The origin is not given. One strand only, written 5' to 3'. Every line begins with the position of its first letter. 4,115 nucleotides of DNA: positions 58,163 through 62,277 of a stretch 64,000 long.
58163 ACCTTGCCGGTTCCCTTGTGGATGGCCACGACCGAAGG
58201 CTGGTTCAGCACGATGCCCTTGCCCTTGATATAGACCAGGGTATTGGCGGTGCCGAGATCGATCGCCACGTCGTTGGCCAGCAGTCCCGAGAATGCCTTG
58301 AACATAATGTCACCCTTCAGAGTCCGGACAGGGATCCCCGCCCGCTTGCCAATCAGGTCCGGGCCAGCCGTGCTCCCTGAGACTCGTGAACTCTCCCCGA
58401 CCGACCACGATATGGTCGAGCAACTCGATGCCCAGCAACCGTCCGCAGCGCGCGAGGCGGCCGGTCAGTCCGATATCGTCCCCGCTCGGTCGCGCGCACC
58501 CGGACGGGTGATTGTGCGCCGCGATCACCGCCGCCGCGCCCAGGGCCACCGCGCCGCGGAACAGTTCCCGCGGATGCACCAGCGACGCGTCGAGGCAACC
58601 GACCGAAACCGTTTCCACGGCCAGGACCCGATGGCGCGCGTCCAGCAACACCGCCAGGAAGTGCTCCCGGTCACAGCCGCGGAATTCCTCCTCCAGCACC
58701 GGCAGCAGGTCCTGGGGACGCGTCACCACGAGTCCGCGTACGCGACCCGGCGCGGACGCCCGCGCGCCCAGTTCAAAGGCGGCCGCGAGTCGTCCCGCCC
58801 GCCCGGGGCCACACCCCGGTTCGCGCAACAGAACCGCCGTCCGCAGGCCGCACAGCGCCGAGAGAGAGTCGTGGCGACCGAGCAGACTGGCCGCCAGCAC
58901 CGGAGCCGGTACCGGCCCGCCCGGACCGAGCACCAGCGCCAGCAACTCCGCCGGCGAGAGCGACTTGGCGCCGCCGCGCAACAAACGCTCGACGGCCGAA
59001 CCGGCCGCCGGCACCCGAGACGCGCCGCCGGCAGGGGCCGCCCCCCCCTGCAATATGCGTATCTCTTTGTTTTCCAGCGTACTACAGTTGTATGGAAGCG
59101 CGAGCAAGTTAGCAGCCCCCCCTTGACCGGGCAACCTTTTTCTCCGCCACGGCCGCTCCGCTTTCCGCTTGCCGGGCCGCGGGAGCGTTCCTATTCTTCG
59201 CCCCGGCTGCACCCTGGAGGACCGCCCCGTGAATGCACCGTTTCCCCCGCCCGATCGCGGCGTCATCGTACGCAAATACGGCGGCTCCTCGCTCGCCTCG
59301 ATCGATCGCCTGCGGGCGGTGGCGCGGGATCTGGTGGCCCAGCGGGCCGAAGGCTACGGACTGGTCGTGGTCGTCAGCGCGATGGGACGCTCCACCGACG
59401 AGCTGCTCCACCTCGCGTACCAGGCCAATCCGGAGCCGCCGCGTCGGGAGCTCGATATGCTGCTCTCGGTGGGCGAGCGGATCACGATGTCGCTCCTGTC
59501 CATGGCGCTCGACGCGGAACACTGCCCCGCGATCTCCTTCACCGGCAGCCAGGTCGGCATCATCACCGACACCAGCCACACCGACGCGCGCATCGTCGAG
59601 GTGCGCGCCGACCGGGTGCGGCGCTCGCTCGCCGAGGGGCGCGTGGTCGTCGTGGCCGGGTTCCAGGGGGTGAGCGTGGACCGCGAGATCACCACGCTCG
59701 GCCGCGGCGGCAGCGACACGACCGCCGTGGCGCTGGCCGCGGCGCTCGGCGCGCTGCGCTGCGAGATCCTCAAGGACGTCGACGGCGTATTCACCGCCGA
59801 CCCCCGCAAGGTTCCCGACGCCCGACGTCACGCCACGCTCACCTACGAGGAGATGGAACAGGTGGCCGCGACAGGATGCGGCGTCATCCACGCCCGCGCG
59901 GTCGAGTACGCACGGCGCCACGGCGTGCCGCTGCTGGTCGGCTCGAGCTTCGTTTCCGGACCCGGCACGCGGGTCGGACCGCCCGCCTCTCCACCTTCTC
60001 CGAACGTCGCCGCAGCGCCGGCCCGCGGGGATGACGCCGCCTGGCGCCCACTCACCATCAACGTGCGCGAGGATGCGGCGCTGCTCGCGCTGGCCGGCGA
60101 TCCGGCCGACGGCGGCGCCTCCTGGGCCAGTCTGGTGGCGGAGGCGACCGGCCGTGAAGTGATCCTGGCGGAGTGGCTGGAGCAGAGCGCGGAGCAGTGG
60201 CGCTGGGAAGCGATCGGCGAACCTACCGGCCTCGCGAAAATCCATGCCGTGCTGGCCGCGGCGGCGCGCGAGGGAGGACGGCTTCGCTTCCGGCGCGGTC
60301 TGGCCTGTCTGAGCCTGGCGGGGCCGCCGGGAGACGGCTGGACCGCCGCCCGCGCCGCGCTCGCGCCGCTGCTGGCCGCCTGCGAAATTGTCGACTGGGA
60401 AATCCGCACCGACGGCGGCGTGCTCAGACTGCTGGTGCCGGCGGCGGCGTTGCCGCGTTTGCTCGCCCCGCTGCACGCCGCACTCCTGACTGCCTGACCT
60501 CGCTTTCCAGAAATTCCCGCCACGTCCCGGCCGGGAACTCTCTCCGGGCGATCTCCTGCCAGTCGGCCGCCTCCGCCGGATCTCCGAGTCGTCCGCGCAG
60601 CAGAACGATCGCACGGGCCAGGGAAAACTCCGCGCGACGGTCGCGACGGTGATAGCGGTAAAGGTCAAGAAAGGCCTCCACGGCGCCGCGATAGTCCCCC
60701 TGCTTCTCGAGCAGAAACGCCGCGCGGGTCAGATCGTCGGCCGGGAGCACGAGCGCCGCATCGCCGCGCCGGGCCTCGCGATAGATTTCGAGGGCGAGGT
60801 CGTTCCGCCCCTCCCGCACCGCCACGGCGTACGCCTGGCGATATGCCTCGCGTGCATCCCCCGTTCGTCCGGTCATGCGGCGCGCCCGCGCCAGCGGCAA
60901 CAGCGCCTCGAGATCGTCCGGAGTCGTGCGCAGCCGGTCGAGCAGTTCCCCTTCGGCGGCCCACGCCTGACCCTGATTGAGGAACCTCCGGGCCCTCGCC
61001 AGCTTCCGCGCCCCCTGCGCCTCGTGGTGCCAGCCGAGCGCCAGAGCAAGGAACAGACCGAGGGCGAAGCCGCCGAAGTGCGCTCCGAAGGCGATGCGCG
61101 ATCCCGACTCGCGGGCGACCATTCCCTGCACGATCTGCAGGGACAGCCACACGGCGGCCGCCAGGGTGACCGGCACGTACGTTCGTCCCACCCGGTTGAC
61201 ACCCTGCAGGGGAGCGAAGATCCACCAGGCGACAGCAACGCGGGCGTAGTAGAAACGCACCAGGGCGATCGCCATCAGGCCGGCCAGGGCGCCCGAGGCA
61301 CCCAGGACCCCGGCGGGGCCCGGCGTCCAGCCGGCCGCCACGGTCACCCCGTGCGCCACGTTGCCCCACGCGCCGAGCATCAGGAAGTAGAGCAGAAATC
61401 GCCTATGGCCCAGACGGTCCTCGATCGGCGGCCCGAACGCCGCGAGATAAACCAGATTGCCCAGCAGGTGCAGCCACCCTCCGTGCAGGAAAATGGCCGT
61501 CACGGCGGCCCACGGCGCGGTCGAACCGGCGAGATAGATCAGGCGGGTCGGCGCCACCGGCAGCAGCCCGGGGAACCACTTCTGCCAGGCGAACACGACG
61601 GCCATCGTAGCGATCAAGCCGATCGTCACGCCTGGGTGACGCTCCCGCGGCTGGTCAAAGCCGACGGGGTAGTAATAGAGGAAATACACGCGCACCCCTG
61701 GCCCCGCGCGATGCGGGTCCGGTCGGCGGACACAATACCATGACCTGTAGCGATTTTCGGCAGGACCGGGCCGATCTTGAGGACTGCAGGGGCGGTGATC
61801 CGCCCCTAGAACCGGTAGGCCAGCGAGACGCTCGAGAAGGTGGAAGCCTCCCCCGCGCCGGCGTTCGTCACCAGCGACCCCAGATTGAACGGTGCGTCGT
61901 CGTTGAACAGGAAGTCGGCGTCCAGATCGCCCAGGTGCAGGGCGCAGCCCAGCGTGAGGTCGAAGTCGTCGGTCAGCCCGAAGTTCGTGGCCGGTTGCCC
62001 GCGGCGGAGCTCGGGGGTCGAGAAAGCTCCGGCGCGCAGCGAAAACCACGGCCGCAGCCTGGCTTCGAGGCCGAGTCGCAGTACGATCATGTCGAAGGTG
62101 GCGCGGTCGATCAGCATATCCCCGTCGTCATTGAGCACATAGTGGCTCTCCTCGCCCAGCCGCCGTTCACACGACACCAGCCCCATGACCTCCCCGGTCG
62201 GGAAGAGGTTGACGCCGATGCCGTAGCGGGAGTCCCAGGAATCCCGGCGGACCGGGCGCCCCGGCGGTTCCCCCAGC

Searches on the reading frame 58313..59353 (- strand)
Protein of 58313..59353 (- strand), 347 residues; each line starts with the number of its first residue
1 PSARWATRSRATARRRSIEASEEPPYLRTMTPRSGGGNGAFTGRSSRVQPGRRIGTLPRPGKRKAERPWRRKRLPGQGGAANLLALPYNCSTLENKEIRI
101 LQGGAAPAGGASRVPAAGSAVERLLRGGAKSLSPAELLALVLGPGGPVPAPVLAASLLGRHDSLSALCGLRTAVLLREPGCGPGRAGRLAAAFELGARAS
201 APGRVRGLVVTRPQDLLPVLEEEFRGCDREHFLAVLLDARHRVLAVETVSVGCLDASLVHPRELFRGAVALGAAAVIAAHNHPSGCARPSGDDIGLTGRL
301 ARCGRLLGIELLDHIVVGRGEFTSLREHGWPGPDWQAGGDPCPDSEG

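Call 29: search_protein_families(library=pfam, proteins=[window:58313-59353:-], max_evalue=0.001)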
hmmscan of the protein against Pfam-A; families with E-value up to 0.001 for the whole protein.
window:58313-59353:- (347 aa): 2 families
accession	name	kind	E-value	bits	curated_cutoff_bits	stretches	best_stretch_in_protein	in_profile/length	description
PF04002.20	RadC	-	6.5e-39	133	22.1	1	211-330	2-121/121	RadC-like JAB domain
PF20582.4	UPF0758_N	-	2.9e-07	30.9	27.1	1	122-186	12-76/77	UPF0758 N-terminal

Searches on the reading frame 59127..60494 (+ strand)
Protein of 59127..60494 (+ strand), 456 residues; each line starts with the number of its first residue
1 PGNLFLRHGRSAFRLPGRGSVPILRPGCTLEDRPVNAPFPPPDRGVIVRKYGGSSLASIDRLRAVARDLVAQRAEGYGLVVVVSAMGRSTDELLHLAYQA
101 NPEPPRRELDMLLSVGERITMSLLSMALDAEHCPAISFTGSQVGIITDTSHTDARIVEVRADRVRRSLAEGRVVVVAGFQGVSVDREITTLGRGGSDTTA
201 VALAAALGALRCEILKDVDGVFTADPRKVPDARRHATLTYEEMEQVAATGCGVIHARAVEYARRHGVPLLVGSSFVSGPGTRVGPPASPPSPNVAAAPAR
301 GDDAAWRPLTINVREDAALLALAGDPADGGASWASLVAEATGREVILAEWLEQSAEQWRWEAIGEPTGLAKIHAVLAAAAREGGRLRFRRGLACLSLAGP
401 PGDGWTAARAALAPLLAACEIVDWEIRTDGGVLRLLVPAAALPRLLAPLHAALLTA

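Call 29: search_protein_families(library=pfam, proteins=[window:59127-60494:+], max_evalue=0.001)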
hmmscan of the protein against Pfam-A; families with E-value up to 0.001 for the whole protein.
window:59127-60494:+ (456 aa): 1 family
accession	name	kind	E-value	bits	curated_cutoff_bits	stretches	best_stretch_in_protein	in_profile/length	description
PF00696.33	AA_kinase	-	9.6e-53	179.7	24.9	1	46-272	2-233/234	Amino acid kinase family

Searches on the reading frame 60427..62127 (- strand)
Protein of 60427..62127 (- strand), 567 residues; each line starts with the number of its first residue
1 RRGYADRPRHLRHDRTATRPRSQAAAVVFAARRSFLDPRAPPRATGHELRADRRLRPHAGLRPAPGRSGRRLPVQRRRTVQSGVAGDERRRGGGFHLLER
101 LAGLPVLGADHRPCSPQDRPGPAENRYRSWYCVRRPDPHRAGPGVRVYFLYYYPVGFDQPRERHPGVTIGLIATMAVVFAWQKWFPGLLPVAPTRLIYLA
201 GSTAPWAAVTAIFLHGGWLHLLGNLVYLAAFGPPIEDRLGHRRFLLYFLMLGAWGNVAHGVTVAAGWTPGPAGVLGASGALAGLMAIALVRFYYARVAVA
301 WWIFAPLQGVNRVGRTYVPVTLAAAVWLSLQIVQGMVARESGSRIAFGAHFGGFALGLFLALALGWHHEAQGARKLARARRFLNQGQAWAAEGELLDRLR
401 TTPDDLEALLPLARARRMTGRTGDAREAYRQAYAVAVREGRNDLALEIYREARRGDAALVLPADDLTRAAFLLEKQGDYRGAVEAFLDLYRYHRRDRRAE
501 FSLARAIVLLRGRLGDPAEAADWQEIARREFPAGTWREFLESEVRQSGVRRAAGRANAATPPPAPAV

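Call 29: search_protein_families(library=pfam, proteins=[window:60427-62127:-], max_evalue=0.001)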
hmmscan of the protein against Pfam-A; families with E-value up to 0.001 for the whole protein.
window:60427-62127:- (567 aa): 2 families
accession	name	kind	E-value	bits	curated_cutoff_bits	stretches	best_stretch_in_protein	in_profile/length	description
PF01694.28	Rhomboid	-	8.9e-24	84.8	22.6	1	205-365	4-141/143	Rhomboid domain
PF13432.12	TPR_16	-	4.1e-05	24.4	32.7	1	472-533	6-63/65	Tetratricopeptide repeat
